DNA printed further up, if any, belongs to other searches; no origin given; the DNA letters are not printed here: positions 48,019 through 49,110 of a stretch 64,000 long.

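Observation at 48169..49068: Candidate new regulator type: RHH DNA-binding domain fused to a degenerate nucleotidyltransferase, with an adjacent perfect operator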

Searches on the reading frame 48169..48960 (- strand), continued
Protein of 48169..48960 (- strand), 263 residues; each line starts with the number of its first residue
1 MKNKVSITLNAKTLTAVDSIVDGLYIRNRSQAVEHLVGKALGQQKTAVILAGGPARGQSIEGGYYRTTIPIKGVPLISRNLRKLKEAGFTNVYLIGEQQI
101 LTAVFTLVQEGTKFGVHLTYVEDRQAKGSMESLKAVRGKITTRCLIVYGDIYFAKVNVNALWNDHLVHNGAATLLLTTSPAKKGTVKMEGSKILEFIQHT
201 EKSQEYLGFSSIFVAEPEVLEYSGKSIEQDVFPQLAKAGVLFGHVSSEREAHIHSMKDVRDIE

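Call 33: list_cluster_members(proteins=[P0204, P0209, P0223, P0268, P0164, P0180, P0188, P0141, P0155, P0129])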
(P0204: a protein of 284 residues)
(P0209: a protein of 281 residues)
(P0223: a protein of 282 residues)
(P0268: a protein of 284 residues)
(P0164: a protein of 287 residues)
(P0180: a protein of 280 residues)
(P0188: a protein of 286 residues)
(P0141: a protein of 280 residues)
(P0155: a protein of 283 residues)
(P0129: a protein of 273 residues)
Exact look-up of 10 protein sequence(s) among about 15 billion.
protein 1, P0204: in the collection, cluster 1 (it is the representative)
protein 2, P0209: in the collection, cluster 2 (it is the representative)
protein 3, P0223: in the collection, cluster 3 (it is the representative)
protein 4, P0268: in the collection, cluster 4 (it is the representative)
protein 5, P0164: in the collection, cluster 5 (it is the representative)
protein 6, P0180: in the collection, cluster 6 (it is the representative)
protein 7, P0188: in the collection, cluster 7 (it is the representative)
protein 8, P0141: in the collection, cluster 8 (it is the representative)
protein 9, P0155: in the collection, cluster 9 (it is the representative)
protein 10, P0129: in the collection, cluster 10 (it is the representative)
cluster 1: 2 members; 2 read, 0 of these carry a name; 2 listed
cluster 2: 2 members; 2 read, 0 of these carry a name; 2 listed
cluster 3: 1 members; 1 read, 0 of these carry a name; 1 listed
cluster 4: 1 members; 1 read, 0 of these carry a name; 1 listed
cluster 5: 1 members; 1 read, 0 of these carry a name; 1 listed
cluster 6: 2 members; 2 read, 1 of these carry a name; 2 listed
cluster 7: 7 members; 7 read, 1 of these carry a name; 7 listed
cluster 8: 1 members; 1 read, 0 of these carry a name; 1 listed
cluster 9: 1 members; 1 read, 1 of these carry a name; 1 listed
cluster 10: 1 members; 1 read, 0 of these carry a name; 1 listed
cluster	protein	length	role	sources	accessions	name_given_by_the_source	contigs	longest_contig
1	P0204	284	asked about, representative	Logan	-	-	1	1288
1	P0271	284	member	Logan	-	-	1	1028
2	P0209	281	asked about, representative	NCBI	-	-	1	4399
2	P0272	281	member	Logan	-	-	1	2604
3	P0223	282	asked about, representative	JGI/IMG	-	-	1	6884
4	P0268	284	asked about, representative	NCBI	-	-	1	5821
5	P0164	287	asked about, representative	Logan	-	-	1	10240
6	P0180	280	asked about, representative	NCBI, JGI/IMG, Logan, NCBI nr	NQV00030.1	MAG: NTP transferase domain-containing protein [Parcubacteria group bacterium] | NTP transferase domain-containing protein [Parcubacteria group bacterium]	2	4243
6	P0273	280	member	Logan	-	-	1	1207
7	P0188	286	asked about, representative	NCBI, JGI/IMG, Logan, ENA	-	NDP-sugar pyrophosphorylase family protein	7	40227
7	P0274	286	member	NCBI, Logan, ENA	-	-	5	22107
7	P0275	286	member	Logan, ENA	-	-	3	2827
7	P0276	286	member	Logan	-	-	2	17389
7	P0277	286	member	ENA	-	-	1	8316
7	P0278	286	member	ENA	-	-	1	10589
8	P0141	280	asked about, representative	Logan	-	-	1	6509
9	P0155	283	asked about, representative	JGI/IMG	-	NDP-sugar pyrophosphorylase family protein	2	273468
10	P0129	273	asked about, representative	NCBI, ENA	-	-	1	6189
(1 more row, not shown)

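Call 48: find_homologous_proteins(query=A5, max_evalue=1e-20)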
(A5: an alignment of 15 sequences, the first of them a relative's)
Query A5 (15 sequences) (284 aa, profile of the alignment): 6359 proteins with E <= 1e-20 among 8000 candidates; the best 120 are listed.
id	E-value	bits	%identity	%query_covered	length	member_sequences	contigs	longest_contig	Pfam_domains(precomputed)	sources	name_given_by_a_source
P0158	7.5e-127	440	49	96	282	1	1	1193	PF00483.30,PF12804.14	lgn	-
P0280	2.2e-123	429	44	98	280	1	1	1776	PF00483.30,PF12804.14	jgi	jgi:NDP-sugar pyrophosphorylase family protein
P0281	2.7e-123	429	46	98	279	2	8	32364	PF00483.30,PF12804.14,PF01402.28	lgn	-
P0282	7.8e-123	427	49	97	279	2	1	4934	PF00483.30,PF12804.14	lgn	-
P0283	8.6e-123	427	49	97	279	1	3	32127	PF00483.30,PF12804.14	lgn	-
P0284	1.5e-122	426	49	96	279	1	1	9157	PF00483.30,PF12804.14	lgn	-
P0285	9.1e-122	423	43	97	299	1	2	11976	PF00483.30,PF12804.14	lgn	-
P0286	1.1e-121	423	45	97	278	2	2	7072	PF00483.30,PF12804.14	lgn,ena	-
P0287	1.2e-121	423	49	97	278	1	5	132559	PF00483.30,PF12804.14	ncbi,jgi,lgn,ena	-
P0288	1.5e-121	423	44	96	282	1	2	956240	PF00483.30,PF12804.14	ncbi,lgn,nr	ncbi:MAG: sugar phosphate nucleotidyltransferase [Candidatus Nanoarchaeia archaeon]|nr:sugar phospha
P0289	1.6e-121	423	50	96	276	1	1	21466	PF00483.30,PF12804.14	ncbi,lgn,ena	-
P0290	3.0e-121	422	45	97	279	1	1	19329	PF00483.30,PF12804.14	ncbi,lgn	ncbi:MAG: nucleotidyltransferase family protein [Candidatus Altiarchaeota archaeon]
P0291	3.8e-121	421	49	96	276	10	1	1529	PF00483.30,PF23434.2,PF12804.14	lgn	-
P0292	4.3e-121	421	47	96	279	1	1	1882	PF00483.30,PF12804.14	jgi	jgi:NDP-sugar pyrophosphorylase family protein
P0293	5.2e-121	421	49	97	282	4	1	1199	PF00483.30,PF12804.14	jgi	jgi:NDP-sugar pyrophosphorylase family protein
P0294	5.6e-121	421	44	97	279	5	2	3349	PF00483.30,PF12804.14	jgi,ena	-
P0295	1.3e-120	420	49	97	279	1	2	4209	PF00483.30,PF12804.14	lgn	-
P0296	1.5e-120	419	46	97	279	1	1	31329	PF00483.30,PF12804.14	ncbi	ncbi:MAG: sugar phosphate nucleotidyltransferase [Candidatus Altiarchaeota archaeon]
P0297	2.1e-120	419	46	99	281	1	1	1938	PF00483.30,PF12804.14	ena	-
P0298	3.3e-120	418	49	97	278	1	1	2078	PF00483.30,PF12804.14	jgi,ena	-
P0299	3.5e-120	418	49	97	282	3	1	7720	PF00483.30,PF12804.14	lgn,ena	-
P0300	3.8e-120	418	47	96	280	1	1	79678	PF00483.30,PF12804.14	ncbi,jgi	-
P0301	4.1e-120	418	46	97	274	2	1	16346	PF00483.30,PF12804.14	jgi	jgi:NDP-sugar pyrophosphorylase family protein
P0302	5.4e-120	418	49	97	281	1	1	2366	PF00483.30,PF12804.14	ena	-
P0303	5.7e-120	418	48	97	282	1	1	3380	PF00483.30,PF12804.14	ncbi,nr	ncbi:MAG: sugar phosphate nucleotidyltransferase [Candidatus Altiarchaeota archaeon]|nr:sugar phosph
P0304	6.1e-120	417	48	97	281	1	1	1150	PF00483.30,PF12804.14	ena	-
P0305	6.6e-120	417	45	98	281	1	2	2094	PF00483.30,PF12804.14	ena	-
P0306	6.7e-120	417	49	97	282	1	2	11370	PF00483.30,PF12804.14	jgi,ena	-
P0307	7.8e-120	417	46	97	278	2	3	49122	PF00483.30,PF12804.14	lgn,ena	-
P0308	8.3e-120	417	46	96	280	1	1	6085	PF00483.30,PF12804.14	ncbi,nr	ncbi:MAG: NTP transferase domain-containing protein [Nanoarchaeota archaeon]|nr:NTP transferase doma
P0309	9.7e-120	417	50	97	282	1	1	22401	PF00483.30,PF12804.14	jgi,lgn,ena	-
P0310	9.7e-120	417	48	97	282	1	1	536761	PF00483.30,PF12804.14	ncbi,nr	ncbi:MAG: NTP transferase domain-containing protein [Candidatus Altiarchaeales archaeon]|nr:NTP tran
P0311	1.0e-119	417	47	98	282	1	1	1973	PF00483.30,PF12804.14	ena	-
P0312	1.4e-119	416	49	97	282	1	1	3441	PF00483.30,PF12804.14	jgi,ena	-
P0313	1.7e-119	416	47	98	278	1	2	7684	PF00483.30,PF12804.14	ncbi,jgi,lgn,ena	-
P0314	2.4e-119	416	49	96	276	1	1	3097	PF00483.30,PF12804.14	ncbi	-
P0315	2.7e-119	415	47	97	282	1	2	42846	PF00483.30,PF12804.14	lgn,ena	-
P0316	2.7e-119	415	47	97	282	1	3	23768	PF00483.30,PF12804.14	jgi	-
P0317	2.7e-119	415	48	96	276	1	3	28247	PF00483.30,PF12804.14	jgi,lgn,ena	-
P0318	3.4e-119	415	47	98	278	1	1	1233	PF00483.30,PF12804.14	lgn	-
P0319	3.4e-119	415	50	96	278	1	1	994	PF00483.30,PF12804.14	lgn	-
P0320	3.8e-119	415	49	97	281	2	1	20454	PF00483.30,PF12804.14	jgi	jgi:mannose-1-phosphate guanylyltransferase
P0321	4.1e-119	415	47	97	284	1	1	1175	PF00483.30,PF12804.14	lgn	-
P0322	4.5e-119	415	46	97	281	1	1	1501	PF00483.30,PF12804.14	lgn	-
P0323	4.7e-119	415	45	98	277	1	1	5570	PF00483.30,PF12804.14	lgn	-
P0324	4.8e-119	415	48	97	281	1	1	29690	PF00483.30,PF12804.14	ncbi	-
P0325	4.9e-119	415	47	97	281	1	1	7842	PF00483.30,PF12804.14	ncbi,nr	ncbi:MAG: NTP transferase domain-containing protein [Candidatus Altiarchaeota archaeon]|nr:NTP trans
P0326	6.0e-119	414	49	98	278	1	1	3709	PF00483.30,PF12804.14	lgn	-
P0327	6.1e-119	414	45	99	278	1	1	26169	PF00483.30,PF12804.14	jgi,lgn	jgi:NDP-sugar pyrophosphorylase family protein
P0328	6.9e-119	414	48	97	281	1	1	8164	PF00483.30,PF12804.14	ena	-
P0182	1.6e-118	413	37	93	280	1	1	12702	PF00483.30,PF12804.14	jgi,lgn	-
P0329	1.6e-118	413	44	96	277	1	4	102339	PF00483.30,PF12804.14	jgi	-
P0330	1.6e-118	413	46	97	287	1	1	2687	PF00483.30,PF12804.14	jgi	jgi:NDP-sugar pyrophosphorylase family protein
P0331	1.8e-118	413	45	97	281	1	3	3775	PF00483.30,PF12804.14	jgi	-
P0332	2.2e-118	412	48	97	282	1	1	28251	PF00483.30,PF12804.14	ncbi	ncbi:MAG: sugar phosphate nucleotidyltransferase [Candidatus Altiarchaeota archaeon]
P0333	2.7e-118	412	46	98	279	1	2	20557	PF00483.30,PF12804.14,PF01402.28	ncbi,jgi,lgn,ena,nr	ncbi:MAG: nucleotidyltransferase family protein [Candidatus Aenigmatarchaeota archaeon]|nr:MAG: nucl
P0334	2.9e-118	412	49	97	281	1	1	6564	PF00483.30,PF12804.14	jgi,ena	-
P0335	3.0e-118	412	48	97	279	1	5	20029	PF00483.30,PF12804.14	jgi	-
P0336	3.2e-118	412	44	96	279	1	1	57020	PF00483.30,PF12804.14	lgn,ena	-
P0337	3.5e-118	412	49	92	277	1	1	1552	PF00483.30,PF23434.2,PF12804.14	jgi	jgi:mannose-1-phosphate guanylyltransferase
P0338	5.4e-118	411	48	97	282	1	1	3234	PF00483.30,PF12804.14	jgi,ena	-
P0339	5.4e-118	411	49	93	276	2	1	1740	PF00483.30,PF12804.14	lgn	-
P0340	6.5e-118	411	46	97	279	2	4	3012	PF00483.30,PF12804.14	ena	-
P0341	6.9e-118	411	44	98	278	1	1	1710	PF00483.30,PF12804.14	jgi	jgi:NDP-sugar pyrophosphorylase family protein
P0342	7.7e-118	411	47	97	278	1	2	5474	PF00483.30,PF12804.14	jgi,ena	-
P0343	8.0e-118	411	49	96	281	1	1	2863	PF00483.30,PF12804.14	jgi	jgi:NDP-sugar pyrophosphorylase family protein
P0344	9.0e-118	410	49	97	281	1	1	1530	PF00483.30,PF12804.14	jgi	jgi:NDP-sugar pyrophosphorylase family protein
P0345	1.0e-117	410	44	96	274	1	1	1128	PF00483.30,PF12804.14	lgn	-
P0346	1.2e-117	410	49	92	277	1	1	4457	PF00483.30,PF23434.2,PF12804.14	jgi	jgi:NDP-sugar pyrophosphorylase family protein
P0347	1.5e-117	410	46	98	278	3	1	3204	PF00483.30,PF12804.14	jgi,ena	-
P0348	1.8e-117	409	36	98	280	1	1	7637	PF00483.30,PF12804.14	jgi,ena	-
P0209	1.8e-117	409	37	97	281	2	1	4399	PF00483.30,PF12804.14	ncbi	-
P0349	2.2e-117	409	43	98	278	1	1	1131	PF00483.30,PF12804.14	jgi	-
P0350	3.5e-117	408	44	98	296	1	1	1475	PF00483.30,PF12804.14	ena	-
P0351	3.8e-117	408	44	97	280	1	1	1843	PF00483.30,PF12804.14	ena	-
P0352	4.0e-117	408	47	96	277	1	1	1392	PF00483.30,PF12804.14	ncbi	-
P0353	4.0e-117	408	47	97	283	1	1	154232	PF00483.30,PF12804.14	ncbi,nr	ncbi:Bifunctional protein GlmU [Candidatus Tiddalikarchaeum anstoanum]|nr:Bifunctional protein GlmU 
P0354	4.0e-117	408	44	98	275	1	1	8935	PF00483.30,PF12804.14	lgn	-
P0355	4.9e-117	408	47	97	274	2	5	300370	PF00483.30,PF12804.14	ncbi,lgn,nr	ncbi:MAG: sugar phosphate nucleotidyltransferase [Candidatus Parvarchaeota archaeon]|nr:sugar phosph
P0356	4.9e-117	408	48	95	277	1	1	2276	PF00483.30,PF23434.2,PF12804.14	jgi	jgi:NDP-sugar pyrophosphorylase family protein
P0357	7.2e-117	407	47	96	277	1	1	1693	PF00483.30,PF12804.14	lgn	-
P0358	8.8e-117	407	46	98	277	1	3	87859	PF00483.30,PF12804.14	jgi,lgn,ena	-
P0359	1.5e-116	406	36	97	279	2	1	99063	PF00483.30,PF12804.14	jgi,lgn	jgi:NDP-sugar pyrophosphorylase family protein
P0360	1.8e-116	406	49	100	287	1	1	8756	PF00483.30,PF12804.14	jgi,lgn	jgi:NDP-sugar pyrophosphorylase family protein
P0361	1.8e-116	406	46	97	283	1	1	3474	PF00483.30,PF12804.14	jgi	jgi:mannose-1-phosphate guanylyltransferase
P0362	1.8e-116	406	45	98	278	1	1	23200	PF00483.30,PF12804.14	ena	-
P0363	1.8e-116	406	47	99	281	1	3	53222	PF00483.30,PF12804.14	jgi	-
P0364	2.2e-116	406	46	98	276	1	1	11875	PF00483.30,PF12804.14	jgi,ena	jgi:NDP-sugar pyrophosphorylase family protein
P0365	2.7e-116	406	44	97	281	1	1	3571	PF00483.30,PF12804.14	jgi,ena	-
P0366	2.9e-116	405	45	96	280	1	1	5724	PF00483.30,PF12804.14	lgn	-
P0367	3.0e-116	405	44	98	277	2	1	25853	PF00483.30,PF12804.14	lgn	-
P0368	3.5e-116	405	47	99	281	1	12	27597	PF00483.30,PF12804.14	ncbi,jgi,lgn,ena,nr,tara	ncbi:MAG: nucleotidyltransferase family protein [Candidatus Woesearchaeota archaeon]|jgi:NDP-sugar p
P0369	3.6e-116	405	46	98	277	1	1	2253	PF00483.30,PF12804.14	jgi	-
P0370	4.0e-116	405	39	97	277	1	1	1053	PF00483.30,PF12804.14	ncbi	-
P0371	4.3e-116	405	43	96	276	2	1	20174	PF00483.30,PF12804.14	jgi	jgi:NDP-sugar pyrophosphorylase family protein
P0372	4.6e-116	405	43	97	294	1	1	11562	PF00483.30,PF12804.14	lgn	-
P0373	4.6e-116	405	39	96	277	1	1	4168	PF00483.30,PF12804.14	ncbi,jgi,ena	ncbi:MAG: nucleotidyltransferase family protein [Candidatus Paceibacterota bacterium]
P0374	5.4e-116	405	47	96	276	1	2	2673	PF00483.30,PF23434.2,PF12804.14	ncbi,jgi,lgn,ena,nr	ncbi:MAG TPA: nucleotidyltransferase family protein [Candidatus Altiarchaeales archaeon]|nr:nucleoti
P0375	5.7e-116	404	45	98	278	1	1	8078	PF00483.30,PF12804.14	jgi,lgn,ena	-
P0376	6.0e-116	404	48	99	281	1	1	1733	PF00483.30,PF12804.14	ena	-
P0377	7.9e-116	404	46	97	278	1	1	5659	PF00483.30,PF12804.14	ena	-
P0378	8.9e-116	404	49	96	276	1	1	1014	PF00483.30,PF12804.14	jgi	jgi:NDP-sugar pyrophosphorylase family protein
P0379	9.2e-116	404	44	98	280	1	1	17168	PF00483.30,PF12804.14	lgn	-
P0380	9.9e-116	404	37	96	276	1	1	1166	PF00483.30,PF12804.14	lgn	-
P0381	1.1e-115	404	44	97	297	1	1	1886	PF00483.30,PF12804.14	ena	-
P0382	1.1e-115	404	37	96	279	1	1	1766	PF00483.30,PF12804.14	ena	-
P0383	1.3e-115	403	42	98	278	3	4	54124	PF00483.30,PF12804.14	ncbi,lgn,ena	-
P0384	1.3e-115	403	44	98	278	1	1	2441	PF00483.30,PF12804.14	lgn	-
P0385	1.4e-115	403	43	97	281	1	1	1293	PF00483.30,PF12804.14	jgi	-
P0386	1.6e-115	403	45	98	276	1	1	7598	PF00483.30,PF12804.14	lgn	-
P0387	1.8e-115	403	46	98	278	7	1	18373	PF00483.30,PF12804.14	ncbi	ncbi:MAG: nucleotidyltransferase family protein [Patescibacteria group bacterium]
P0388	1.8e-115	403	41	96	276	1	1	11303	PF00483.30,PF12804.14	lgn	-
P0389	1.9e-115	403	45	98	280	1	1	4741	PF00483.30,PF12804.14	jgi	jgi:NDP-sugar pyrophosphorylase family protein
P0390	1.9e-115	403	47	98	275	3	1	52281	PF00483.30,PF12804.14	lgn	-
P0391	2.0e-115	403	44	98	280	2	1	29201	PF00483.30,PF12804.14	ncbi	-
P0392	2.2e-115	403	46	95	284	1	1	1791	PF00483.30,PF12804.14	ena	-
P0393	2.3e-115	402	47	97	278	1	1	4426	PF00483.30,PF12804.14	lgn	-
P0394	2.7e-115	402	49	100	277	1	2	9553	PF00483.30,PF12804.14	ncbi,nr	ncbi:NTP transferase domain-containing protein [Candidatus Woesearchaeota archaeon]|nr:NTP transfera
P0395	3.3e-115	402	48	96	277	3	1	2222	PF00483.30,PF12804.14,PF01402.28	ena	-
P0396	3.8e-115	402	38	96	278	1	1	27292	PF00483.30,PF12804.14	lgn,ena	-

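Call 49: find_encoding_contigs(protein=P0288, flank=4000, max_places=1)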
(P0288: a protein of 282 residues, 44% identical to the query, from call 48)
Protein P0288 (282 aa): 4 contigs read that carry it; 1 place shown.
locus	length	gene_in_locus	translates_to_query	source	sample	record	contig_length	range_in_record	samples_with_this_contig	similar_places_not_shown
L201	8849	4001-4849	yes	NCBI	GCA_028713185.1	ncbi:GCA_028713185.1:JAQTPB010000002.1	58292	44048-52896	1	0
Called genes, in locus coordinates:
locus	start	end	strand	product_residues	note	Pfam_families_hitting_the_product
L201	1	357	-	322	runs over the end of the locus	PF00106:adh_short (weak), PF01370:Epimerase, PF02719:Polysacc_synt_2, PF04321:RmlD_sub_bind, PF01073:3Beta_HSD, PF16363:GDP_Man_Dehyd, PF07993:NAD_binding_4 (weak)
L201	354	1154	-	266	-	PF00483:NTP_transferase, PF12804:NTP_transf_3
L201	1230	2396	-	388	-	PF00535:Glycos_transf_2, PF13641:Glyco_tranf_2_3 (weak)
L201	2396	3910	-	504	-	PF01943:Polysacc_synt, PF13440:Polysacc_synt_3, PF01554:MatE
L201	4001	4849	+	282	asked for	PF00483:NTP_transferase, PF12804:NTP_transf_3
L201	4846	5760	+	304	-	PF01073:3Beta_HSD, PF01370:Epimerase, PF02719:Polysacc_synt_2, PF04321:RmlD_sub_bind, PF13460:NAD_binding_10, PF16363:GDP_Man_Dehyd, PF07993:NAD_binding_4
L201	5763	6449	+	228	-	PF00535:Glycos_transf_2 (weak)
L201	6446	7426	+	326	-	PF00483:NTP_transferase, PF12804:NTP_transf_3, PF25084:LbH_EIF2B, PF00132:Hexapep (faint), PF24894:Hexapep_GlmU (weak), PF25087:GMPPB_C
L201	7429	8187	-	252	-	PF03291:mRNA_G-N7_MeTrfase (faint), PF13489:Methyltransf_23, PF01209:Ubie_methyltran (weak), PF07021:MetW, PF13847:Methyltransf_31, PF08241:Methyltransf_11, PF08242:Methyltransf_12, PF13649:Methyltransf_25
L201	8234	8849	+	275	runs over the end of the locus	PF25133:TYW2_N_2, PF02475:TRM5-TYW2_MTfase, PF03602:Cons_hypoth95 (weak), PF05175:MTS (weak), PF06325:PrmA (weak), PF13847:Methyltransf_31, PF09445:Methyltransf_15, PF13649:Methyltransf_25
